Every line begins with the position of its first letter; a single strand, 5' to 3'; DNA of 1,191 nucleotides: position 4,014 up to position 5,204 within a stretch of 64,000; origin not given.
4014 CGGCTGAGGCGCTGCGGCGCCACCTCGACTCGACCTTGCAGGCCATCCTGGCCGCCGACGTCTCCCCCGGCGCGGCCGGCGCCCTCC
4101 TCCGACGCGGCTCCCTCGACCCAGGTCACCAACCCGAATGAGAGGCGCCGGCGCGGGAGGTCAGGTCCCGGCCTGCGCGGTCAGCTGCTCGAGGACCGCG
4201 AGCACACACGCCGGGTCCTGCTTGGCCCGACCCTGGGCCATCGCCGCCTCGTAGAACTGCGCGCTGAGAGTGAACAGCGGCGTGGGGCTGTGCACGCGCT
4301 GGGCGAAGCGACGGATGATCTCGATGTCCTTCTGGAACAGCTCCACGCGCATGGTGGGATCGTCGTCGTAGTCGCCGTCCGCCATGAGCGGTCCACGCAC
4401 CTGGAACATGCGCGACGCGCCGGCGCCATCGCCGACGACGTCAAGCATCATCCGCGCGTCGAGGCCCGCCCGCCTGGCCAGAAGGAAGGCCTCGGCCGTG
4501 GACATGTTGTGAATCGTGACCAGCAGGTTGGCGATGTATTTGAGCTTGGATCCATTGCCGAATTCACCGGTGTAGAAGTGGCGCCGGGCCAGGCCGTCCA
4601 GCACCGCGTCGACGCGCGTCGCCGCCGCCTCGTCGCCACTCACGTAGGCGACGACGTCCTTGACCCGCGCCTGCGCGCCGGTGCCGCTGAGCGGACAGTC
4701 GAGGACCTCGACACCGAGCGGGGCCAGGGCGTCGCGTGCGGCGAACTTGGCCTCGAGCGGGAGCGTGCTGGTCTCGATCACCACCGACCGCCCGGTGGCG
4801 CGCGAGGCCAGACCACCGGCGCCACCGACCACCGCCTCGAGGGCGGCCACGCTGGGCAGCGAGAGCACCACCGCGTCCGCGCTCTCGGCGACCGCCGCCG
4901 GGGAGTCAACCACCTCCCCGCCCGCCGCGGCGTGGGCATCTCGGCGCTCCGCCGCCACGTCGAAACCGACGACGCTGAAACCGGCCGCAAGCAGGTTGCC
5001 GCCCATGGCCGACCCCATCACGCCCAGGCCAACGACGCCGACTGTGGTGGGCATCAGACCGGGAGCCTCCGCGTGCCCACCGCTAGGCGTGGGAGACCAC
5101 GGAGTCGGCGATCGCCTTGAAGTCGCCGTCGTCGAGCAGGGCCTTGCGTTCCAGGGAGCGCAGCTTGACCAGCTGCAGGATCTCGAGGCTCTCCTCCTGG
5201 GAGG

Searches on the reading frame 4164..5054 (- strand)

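Call 76: search_protein_families(library=pfam, proteins=[window:4164-5054:-], max_evalue=0.00001)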
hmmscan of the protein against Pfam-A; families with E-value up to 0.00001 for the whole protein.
window:4164-5054:- (297 aa): 3 families
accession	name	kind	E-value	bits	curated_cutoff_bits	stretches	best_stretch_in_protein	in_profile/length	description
PF03446.21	NAD_binding_2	-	3.1e-29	102.5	21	1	4-163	1-161/161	NAD binding domain of 6-phosphogluconate dehydrogenase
PF14833.11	NAD_binding_11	-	1.2e-24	87.4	30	1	166-286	1-120/122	NAD-binding of NADP-dependent 3-hydroxyisobutyrate dehydrogenase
PF02826.25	2-Hacid_dh_C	-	7.3e-07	29.2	25.1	1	3-70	37-103/178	D-isomer specific 2-hydroxyacid dehydrogenase, NAD binding domain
